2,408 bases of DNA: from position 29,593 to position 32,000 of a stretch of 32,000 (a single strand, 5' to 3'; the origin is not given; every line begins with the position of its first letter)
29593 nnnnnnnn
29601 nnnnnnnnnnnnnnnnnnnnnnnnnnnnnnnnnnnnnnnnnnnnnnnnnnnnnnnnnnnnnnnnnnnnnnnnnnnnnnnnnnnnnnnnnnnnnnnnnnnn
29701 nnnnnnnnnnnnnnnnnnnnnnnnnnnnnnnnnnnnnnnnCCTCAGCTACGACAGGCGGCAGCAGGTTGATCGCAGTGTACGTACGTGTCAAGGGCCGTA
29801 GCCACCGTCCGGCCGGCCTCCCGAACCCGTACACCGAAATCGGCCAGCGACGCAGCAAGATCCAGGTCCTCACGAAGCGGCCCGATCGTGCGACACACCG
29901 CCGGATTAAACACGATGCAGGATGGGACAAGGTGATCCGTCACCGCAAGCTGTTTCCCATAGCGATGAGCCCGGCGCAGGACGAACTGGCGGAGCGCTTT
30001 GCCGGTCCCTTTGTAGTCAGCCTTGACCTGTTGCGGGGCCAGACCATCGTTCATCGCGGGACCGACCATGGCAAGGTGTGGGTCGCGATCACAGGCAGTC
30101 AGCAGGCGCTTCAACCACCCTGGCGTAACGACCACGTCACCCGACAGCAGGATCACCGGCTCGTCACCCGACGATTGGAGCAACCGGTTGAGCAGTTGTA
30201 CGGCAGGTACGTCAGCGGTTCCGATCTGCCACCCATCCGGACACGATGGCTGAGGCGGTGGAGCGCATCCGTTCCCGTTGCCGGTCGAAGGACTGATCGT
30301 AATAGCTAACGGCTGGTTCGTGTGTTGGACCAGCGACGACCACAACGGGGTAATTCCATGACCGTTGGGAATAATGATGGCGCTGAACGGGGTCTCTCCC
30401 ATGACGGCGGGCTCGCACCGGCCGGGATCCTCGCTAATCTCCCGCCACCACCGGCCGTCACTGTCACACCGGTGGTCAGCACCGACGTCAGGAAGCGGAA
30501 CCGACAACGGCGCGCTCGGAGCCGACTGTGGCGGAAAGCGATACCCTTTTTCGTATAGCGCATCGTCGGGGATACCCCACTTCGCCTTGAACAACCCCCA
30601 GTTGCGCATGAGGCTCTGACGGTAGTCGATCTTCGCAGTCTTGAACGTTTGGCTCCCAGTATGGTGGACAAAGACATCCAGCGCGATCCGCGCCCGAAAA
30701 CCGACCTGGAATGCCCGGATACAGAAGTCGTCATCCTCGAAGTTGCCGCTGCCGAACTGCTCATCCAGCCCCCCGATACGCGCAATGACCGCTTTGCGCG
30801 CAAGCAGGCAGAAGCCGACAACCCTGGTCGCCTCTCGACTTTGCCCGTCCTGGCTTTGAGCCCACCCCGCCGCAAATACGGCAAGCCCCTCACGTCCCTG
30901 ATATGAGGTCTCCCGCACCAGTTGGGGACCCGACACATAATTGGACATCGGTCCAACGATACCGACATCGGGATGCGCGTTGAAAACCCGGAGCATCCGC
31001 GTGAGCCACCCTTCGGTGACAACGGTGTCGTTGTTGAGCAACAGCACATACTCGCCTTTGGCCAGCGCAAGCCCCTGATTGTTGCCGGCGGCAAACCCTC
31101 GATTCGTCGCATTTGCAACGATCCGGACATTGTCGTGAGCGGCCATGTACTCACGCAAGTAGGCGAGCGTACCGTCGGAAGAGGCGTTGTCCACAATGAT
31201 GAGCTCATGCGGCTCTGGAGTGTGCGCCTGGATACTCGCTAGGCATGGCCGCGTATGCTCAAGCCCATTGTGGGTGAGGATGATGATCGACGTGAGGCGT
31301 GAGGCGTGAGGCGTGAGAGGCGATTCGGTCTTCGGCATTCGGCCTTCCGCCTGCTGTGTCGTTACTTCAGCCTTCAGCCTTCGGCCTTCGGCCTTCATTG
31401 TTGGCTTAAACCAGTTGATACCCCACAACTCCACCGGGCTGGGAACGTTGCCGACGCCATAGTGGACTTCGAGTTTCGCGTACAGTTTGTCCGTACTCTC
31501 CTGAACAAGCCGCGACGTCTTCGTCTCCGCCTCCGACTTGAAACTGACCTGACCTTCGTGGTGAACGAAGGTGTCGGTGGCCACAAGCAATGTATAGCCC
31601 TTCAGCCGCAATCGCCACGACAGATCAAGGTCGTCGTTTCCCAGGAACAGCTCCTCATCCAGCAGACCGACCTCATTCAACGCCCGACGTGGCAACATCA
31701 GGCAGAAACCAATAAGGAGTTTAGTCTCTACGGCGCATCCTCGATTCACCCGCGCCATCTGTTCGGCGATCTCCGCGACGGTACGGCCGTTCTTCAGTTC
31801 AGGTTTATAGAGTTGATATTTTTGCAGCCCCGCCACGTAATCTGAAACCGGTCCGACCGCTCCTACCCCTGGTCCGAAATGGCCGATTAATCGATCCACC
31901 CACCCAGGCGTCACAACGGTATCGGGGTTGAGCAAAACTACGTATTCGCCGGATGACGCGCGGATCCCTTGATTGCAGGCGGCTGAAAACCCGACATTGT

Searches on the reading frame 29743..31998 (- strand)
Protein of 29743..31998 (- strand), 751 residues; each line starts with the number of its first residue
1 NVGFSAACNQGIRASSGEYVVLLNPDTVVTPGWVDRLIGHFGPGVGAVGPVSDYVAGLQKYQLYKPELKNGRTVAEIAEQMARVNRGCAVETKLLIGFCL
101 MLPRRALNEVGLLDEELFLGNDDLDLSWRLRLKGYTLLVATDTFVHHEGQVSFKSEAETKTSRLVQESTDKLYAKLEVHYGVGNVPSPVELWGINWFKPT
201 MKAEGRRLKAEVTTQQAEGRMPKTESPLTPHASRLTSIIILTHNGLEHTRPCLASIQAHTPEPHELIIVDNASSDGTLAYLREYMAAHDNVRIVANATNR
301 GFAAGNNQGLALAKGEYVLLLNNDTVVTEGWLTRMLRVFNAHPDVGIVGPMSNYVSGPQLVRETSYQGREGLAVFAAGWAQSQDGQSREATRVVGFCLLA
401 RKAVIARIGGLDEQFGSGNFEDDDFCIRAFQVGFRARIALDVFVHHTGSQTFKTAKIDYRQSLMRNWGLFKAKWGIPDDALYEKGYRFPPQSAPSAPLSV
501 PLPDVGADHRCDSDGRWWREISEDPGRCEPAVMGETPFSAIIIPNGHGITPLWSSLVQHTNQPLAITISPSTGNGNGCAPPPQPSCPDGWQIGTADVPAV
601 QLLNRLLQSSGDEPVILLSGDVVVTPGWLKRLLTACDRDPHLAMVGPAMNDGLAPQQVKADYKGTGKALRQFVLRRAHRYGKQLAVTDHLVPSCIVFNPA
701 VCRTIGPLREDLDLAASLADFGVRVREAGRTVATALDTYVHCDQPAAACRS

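Call 3: search_protein_families(library=pfam, proteins=[window:29743-31935:-], max_evalue=0.001)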
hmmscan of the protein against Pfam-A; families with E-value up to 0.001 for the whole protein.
window:29743-31935:- (730 aa): 6 families
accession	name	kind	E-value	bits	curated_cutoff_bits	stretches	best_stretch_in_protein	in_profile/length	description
PF00535.33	Glycos_transf_2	-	2.1e-32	112.8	23.3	1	216-333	1-118/168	Glycosyl transferase family 2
PF13641.12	Glyco_tranf_2_3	-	3.5e-22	80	27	1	216-433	4-219/230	Glycosyltransferase like family 2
PF13632.12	Glyco_trans_2_3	-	7.3e-14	52.5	27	2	296-435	1-133/198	Glycosyl transferase family group 2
PF10111.15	Glyco_tranf_2_2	-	6e-10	39.5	27.3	1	240-407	27-198/276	Glycosyltransferase like family 2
PF13506.12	Glyco_transf_21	-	8.1e-07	29.1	21.7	1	286-431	23-162/174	Glycosyl transferase family 21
PF13712.12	Glyco_tranf_2_5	-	1.5e-05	25.2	27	1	278-329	38-90/210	Glycosyltransferase like family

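Call 39: search_protein_families(library=ncbifam, proteins=[window:29743-31998:-], max_evalue=0.00001)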
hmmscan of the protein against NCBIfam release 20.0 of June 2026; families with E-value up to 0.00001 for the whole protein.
window:29743-31998:- (751 aa): 19 families
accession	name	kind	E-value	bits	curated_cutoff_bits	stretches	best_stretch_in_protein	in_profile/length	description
TIGR03965.1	mycofact_glyco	equivalog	1.6e-42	146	280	2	231-451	71-285/467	mycofactocin biosynthesis glycosyltransferase MftF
NF041875.1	EPS_EpsD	equivalog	1e-25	90.8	370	1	237-451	2-211/325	exopolysaccharide biosynthesis glycosyltransferase EpsD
TIGR01556.1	rhamnosyltran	subfamily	6.8e-24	84.5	200.55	2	256-449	14-204/281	rhamnosyltransferase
TIGR03937.1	PgaC_IcaA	equivalog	7.2e-20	71.3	422.3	1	228-349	39-160/407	poly-beta-1,6-N-acetyl-D-glucosamine synthase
NF007482.0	PRK10073.1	equivalog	1.2e-18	67.3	423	1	234-338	6-109/334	glycosyltransferase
NF041394.1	GtaseAglG_Halo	equivalog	9.1e-18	64.6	440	1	242-463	11-224/304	glucosyl-dolichyl phosphate glucuronosyltransferase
NF047683.1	TeichurnBiosyTuaG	equivalog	3e-13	50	400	1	234-339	6-111/252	teichuronic acid biosynthesis protein TuaG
TIGR04283.1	glyco_like_mftF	equivalog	3.8e-13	49.5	182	1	237-341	2-99/221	TIGR04283 family arsenosugar biosynthesis glycosyltransferase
NF038302.1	EPS_HpsE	equivalog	6.4e-12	45.1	300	1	237-349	4-121/307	hormogonium polysaccharide biosynthesis glycosyltransferase HpsE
NF053739.1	GlytfEpsEBac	equivalog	2.8e-11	42.9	450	1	237-350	4-118/265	glycosyltransferase EpsE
NF050050.1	ProtGlycPglI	equivalog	3.1e-09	36.6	500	1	236-337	4-106/306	GalNAc(5)-diNAcBac-PP-undecaprenol beta-1,3-glucosyltransferase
TIGR04009.1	wcaE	equivalog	7.9e-09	35.1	369.2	1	242-330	12-98/248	colanic acid biosynthesis glycosyltransferase WcaE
NF038299.1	EPS_HpsN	equivalog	2e-07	30.3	425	0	236-446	3-220/317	hormogonium polysaccharide biosynthesis glycosyltransferase HpsN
NF045692.1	OglycostaseCruG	equivalog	2.1e-07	30.2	600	1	224-425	31-233/386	2'-O-glycosyltransferase CruG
TIGR03111.1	glyc2_xrt_Gpos1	hypoth_equivalog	3e-07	29.6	363.95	1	237-347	52-164/439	TIGR03111 family XrtG-associated glycosyltransferase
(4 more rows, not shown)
